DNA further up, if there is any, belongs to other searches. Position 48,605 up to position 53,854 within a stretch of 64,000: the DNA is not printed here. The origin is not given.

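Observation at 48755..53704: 1649-aa multicopper oxidase with copper-ligand motifs in permuted order and only one complete ligand set across six cupredoxin-like domains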

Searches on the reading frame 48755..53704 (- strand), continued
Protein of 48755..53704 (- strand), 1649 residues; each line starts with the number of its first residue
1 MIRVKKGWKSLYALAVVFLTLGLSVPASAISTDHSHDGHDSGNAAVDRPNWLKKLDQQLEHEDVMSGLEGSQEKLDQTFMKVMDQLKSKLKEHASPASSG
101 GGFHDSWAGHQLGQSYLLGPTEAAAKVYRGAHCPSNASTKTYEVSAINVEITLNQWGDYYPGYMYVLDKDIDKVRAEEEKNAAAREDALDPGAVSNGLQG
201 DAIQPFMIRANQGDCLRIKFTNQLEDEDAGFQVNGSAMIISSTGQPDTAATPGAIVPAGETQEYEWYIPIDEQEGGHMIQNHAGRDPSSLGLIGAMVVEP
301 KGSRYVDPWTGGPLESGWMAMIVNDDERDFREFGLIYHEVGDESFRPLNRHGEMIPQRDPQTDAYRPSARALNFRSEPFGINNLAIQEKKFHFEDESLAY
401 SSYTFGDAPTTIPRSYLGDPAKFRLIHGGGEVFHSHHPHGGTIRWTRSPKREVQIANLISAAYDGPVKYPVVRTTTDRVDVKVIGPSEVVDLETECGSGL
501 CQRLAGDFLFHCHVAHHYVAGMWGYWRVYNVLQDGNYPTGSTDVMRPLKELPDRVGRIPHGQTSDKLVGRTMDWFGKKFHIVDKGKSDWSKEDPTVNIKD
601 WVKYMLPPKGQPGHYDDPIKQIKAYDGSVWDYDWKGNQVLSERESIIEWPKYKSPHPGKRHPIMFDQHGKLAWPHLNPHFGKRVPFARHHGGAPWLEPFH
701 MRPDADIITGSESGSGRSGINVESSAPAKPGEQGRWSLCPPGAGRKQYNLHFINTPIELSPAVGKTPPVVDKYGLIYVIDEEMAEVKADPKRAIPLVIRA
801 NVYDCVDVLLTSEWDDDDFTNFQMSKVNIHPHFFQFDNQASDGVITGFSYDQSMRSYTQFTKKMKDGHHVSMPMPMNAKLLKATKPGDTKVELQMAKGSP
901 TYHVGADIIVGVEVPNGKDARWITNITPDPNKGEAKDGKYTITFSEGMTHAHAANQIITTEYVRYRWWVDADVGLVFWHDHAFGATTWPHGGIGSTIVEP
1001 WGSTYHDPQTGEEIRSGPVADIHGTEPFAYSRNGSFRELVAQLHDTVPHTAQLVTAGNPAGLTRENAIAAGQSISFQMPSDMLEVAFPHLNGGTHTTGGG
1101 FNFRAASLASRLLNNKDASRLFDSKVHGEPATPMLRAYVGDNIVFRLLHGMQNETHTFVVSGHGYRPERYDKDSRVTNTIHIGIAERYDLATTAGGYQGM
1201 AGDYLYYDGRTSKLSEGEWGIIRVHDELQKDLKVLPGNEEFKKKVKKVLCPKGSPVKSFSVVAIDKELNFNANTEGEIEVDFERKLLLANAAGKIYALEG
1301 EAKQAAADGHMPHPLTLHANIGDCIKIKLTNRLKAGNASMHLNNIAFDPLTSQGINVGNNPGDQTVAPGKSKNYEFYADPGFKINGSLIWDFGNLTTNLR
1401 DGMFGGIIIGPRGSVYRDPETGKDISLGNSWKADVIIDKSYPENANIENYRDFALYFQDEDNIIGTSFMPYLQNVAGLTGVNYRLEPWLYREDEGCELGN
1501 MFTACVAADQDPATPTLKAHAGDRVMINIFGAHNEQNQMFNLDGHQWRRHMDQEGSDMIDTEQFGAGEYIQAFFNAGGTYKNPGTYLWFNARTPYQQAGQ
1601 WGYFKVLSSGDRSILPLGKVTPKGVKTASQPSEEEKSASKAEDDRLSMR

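Call 22: find_encoding_contigs(protein=P0047, flank=10000, max_places=2)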
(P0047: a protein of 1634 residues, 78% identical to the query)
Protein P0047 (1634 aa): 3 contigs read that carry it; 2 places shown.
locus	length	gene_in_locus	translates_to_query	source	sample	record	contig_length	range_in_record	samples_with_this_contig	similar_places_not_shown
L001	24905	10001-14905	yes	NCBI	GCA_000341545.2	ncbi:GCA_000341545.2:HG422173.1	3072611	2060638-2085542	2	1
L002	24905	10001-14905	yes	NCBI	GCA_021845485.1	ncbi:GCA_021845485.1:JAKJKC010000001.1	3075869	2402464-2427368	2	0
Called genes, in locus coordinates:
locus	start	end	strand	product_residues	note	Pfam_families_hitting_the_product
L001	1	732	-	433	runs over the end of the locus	PF01595:CNNM, PF00571:CBS (weak), PF03471:CorC_HlyC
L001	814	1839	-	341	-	PF00586:AIRS, PF02769:AIRS_C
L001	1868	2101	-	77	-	-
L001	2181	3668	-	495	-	PF02696:SelO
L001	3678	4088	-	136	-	PF00571:CBS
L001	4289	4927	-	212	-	PF07603:Lcl_C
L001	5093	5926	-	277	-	PF02146:SIR2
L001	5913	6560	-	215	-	PF01966:HD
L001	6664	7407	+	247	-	PF02361:CbiQ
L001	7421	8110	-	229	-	PF01507:PAPS_reduct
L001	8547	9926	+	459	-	PF00089:Trypsin, PF13365:Trypsin_2, PF00595:PDZ (weak), PF13180:PDZ_2, PF17820:PDZ_6 (weak), PF00595:PDZ, PF13180:PDZ_2, PF17820:PDZ_6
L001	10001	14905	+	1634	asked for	PF07732:Cu-oxidase_3 (faint)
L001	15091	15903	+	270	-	PF13620:CarboxypepD_reg, PF14686:fn3_3 (weak)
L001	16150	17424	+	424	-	PF02433:FixO (faint), PF00034:Cytochrom_C, PF13442:Cytochrome_CBB3, PF00034:Cytochrom_C (weak)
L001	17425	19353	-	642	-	PF00034:Cytochrom_C (weak), PF13442:Cytochrome_CBB3, PF00034:Cytochrom_C, PF13442:Cytochrome_CBB3, PF00034:Cytochrom_C, PF09459:EB_dh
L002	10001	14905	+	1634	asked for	PF07732:Cu-oxidase_3 (faint)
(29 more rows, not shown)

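Call 23: find_encoding_contigs(protein=P0075, flank=10000, max_places=2)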
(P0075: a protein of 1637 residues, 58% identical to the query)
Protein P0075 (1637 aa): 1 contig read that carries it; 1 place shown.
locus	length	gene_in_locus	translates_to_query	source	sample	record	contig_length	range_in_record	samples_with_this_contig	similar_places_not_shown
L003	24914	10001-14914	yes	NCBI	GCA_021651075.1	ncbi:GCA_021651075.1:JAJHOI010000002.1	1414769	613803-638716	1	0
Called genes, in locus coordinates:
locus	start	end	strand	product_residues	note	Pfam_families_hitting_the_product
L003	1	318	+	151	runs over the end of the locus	PF00072:Response_reg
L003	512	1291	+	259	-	-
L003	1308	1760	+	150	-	PF00582:Usp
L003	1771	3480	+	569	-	PF03109:ABC1, PF27536:UbiB_helical (weak)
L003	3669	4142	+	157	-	PF00582:Usp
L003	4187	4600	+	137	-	PF00571:CBS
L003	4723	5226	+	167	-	PF00355:Rieske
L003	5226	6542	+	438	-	PF00033:Cytochrome_B, PF13631:Cytochrom_B_N_2, PF00032:Cytochrom_B_C, PF13442:Cytochrome_CBB3, PF00034:Cytochrom_C, PF02433:FixO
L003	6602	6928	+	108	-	PF00034:Cytochrom_C, PF13442:Cytochrome_CBB3, PF02433:FixO (weak)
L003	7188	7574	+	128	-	PF00515:TPR_1 (faint), PF07719:TPR_2 (faint)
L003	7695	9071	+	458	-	PF08448:PAS_4, PF00158:Sigma54_activat, PF14532:Sigma54_activ_2, PF07724:AAA_2 (weak), PF07728:AAA_5 (weak), PF00004:AAA (weak), PF25601:AAA_lid_14, PF02954:HTH_8, +1 more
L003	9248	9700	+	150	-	PF09980:DUF2214 (weak), PF13664:DUF4149, PF05425:CopD (weak)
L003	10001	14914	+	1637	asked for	PF07731:Cu-oxidase_2 (faint), PF07732:Cu-oxidase_3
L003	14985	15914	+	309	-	PF14686:fn3_3 (weak), PF13620:CarboxypepD_reg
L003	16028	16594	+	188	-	PF01814:Hemerythrin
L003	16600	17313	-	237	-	PF00027:cNMP_binding, PF13545:HTH_Crp_2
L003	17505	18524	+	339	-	PF00561:Abhydrolase_1, PF12146:Hydrolase_4 (faint), PF12697:Abhydrolase_6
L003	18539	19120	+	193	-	PF02525:Flavodoxin_2, PF03358:FMN_red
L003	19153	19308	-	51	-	-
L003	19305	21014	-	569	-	PF00072:Response_reg, PF00990:GGDEF, PF00563:EAL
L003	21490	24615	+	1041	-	PF14417:MEDS, PF01590:GAF, PF13185:GAF_2, PF08447:PAS_3, PF00989:PAS, PF08447:PAS_3, PF08448:PAS_4, PF13426:PAS_9, +3 more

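Call 24: find_encoding_contigs(protein=P0114, flank=10000, max_places=2)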
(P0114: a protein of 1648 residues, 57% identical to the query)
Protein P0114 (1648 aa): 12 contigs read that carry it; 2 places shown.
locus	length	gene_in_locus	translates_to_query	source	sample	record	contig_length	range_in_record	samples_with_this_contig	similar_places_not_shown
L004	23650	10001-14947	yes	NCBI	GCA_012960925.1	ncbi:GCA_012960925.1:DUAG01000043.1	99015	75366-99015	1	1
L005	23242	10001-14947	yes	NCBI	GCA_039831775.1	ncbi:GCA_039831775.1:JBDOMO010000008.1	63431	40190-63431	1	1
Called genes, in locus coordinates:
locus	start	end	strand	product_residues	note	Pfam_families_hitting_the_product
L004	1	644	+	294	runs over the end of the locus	-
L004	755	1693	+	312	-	PF00056:Ldh_1_N, PF03721:UDPG_MGDP_dh_N (faint), PF02866:Ldh_1_C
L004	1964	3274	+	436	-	PF03447:NAD_binding_3 (faint), PF00158:Sigma54_activat, PF14532:Sigma54_activ_2, PF00004:AAA (faint), PF07724:AAA_2 (weak), PF07728:AAA_5 (weak), PF25601:AAA_lid_14, PF02954:HTH_8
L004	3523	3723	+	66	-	-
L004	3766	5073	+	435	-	PF01512:Complex1_51K, PF10531:SLBB, PF22461:SLBB_2 (weak), PF10589:NADH_4Fe-4S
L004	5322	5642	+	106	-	PF01521:Fe-S_biosyn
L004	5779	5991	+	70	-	PF02597:ThiS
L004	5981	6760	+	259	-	PF05690:ThiG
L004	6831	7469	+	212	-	PF02581:TMP-TENI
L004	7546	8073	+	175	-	PF08534:Redoxin, PF00578:AhpC-TSA, PF02630:SCO1-SenC (weak), PF00085:Thioredoxin (weak), PF13098:Thioredoxin_2, PF13905:Thioredoxin_8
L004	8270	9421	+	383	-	PF01612:DNA_pol_A_exo1, PF00570:HRDC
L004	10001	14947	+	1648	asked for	PF07732:Cu-oxidase_3 (weak)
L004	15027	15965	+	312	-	PF09430:EMC7_beta-sandw (faint), PF14686:fn3_3, PF13620:CarboxypepD_reg, PF22904:NOMO1-like_2nd (weak)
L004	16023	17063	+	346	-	PF14686:fn3_3 (weak), PF13620:CarboxypepD_reg (weak)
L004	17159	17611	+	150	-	PF13664:DUF4149 (weak), PF05425:CopD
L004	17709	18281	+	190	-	PF01814:Hemerythrin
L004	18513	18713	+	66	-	-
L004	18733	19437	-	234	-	PF00072:Response_reg, PF00196:GerE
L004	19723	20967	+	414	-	PF11563:Protoglobin, PF00512:HisKA, PF02518:HATPase_c, PF14501:HATPase_c_5 (weak)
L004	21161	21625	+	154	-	PF00072:Response_reg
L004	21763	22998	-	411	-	PF00989:PAS (weak), PF08448:PAS_4, PF13426:PAS_9 (weak), PF00512:HisKA, PF02518:HATPase_c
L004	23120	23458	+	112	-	PF13936:HTH_38, PF13565:HTH_32 (weak)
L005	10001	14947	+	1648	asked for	PF07732:Cu-oxidase_3 (weak)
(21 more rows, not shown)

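Call 47: search_protein_families(library=pfam, proteins=[L003:14985-15914:+, L004:15027-15965:+], max_evalue=10)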
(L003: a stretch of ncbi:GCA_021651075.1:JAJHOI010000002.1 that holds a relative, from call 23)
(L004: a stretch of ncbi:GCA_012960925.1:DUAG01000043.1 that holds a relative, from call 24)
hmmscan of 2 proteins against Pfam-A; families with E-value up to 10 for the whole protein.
L003:14985-15914:+ (309 aa): 6 families
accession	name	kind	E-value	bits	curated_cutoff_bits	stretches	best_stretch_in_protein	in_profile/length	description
PF13620.12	CarboxypepD_reg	-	2.1e-08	34.8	32.3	1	220-269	30-80/82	Carboxypeptidase regulatory-like domain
PF14686.12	fn3_3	-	3.1e-07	30.5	24.4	1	218-264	25-73/75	Polysaccharide lyase family 4, domain II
PF13715.12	CarbopepD_reg_2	-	0.0005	20.5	32.2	1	222-274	28-80/88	CarboxypepD_reg-like domain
PF23193.1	NOMO_3rd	-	0.0096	16.4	27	1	222-251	62-91/120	NOMO third transthyretin-like domain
PF09430.16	EMC7_beta-sandw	-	0.036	14.7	26.6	1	219-251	20-52/122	ER membrane protein complex subunit 7, beta-sandwich domain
PF08308.17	PEGA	-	0.17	12.3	20.8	1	232-270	29-67/71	PEGA domain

L004:15027-15965:+ (312 aa): 8 families
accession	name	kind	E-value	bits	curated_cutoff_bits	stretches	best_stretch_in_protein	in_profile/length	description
PF13620.12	CarboxypepD_reg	-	1.1e-11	45.3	32.3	1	224-273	30-80/82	Carboxypeptidase regulatory-like domain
PF14686.12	fn3_3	-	3.8e-08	33.4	24.4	1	224-270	27-75/75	Polysaccharide lyase family 4, domain II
PF09430.16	EMC7_beta-sandw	-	2.2e-05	25.1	26.6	1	223-268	20-65/122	ER membrane protein complex subunit 7, beta-sandwich domain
PF08308.17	PEGA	-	5.3e-05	23.5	20.8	1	235-274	28-67/71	PEGA domain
PF13715.12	CarbopepD_reg_2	-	6.3e-05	23.4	32.2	1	225-274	27-76/88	CarboxypepD_reg-like domain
PF17802.7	SpaA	-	0.0069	17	23.1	1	224-247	34-57/91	Prealbumin-like fold domain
PF23896.1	DUF7244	-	0.0073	16.8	27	1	217-238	15-36/57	Domain of unknown function (DUF7244)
PF17210.9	SdrD_B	-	0.049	14.3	29.7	1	225-252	41-68/112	SdrD B-like domain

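Call 60: find_homologous_proteins(query=L003:14985-15914:+, max_evalue=0.001)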
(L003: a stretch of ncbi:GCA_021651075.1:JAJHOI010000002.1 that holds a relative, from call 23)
Query L003:14985-15914:+ (309 aa): 643 proteins with E <= 0.001 among 2012 candidates; the best 120 are listed.
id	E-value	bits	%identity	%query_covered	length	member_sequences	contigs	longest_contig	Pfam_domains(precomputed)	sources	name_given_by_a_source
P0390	5.9e-200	682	94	100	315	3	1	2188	PF14686.13,PF13620.13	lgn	-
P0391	8.6e-191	651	89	100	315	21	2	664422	PF14686.13,PF13620.13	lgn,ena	-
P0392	7.1e-161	553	77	95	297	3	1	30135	PF13620.13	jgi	jgi:hypothetical protein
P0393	7.6e-156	537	71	100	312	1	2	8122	PF14686.13,PF13620.13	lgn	-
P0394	1.3e-155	536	73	100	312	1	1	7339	PF14686.13,PF13620.13,PF22904.4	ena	-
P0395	4.7e-139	481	66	100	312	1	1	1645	PF13620.13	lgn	-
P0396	2.8e-133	462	64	97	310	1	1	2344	PF14686.13,PF13620.13,PF22904.4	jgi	jgi:hypothetical protein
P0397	3.5e-131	456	67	90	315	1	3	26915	PF14686.13,PF13620.13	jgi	jgi:hypothetical protein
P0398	6.3e-131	455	66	94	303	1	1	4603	PF14686.13,PF13620.13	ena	-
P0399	2.4e-130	453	68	90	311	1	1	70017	PF14686.13,PF13620.13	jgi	jgi:hypothetical protein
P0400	3.2e-130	452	64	94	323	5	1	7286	PF14686.13,PF13620.13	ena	-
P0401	3.6e-130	452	65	96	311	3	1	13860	PF14686.13,PF13620.13,PF22904.4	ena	-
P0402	6.5e-130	451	65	91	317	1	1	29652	PF14686.13,PF13620.13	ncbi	-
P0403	1.5e-129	450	65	96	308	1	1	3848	PF14686.13,PF13620.13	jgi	jgi:hypothetical protein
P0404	7.6e-129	448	63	94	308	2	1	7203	PF14686.13,PF13620.13,PF22904.4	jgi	jgi:hypothetical protein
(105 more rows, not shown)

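Call 75: find_encoding_contigs(protein=P0120, flank=6000, max_places=1)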
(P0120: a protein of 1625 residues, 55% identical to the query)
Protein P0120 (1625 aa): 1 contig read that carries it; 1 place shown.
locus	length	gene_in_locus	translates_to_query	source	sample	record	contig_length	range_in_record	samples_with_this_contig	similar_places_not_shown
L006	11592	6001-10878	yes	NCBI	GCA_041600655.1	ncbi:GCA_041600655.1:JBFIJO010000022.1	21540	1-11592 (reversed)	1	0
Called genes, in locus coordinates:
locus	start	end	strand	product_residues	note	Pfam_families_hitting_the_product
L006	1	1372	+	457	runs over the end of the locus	PF00072:Response_reg, PF01078:Mg_chelatase (faint), PF00158:Sigma54_activat, PF13191:AAA_16 (weak), PF14532:Sigma54_activ_2, PF07728:AAA_5 (weak), PF25601:AAA_lid_14, PF02954:HTH_8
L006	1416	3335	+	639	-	PF00989:PAS, PF08448:PAS_4, PF00989:PAS, PF08448:PAS_4, PF13426:PAS_9, PF08447:PAS_3, PF00512:HisKA, PF02518:HATPase_c, +4 more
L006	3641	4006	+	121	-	PF00072:Response_reg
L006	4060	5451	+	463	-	PF00158:Sigma54_activat, PF14532:Sigma54_activ_2, PF07724:AAA_2 (weak), PF07728:AAA_5 (weak), PF25601:AAA_lid_14, PF02954:HTH_8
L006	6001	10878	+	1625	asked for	PF00394:Cu-oxidase (faint), PF07732:Cu-oxidase_3 (faint)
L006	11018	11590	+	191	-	?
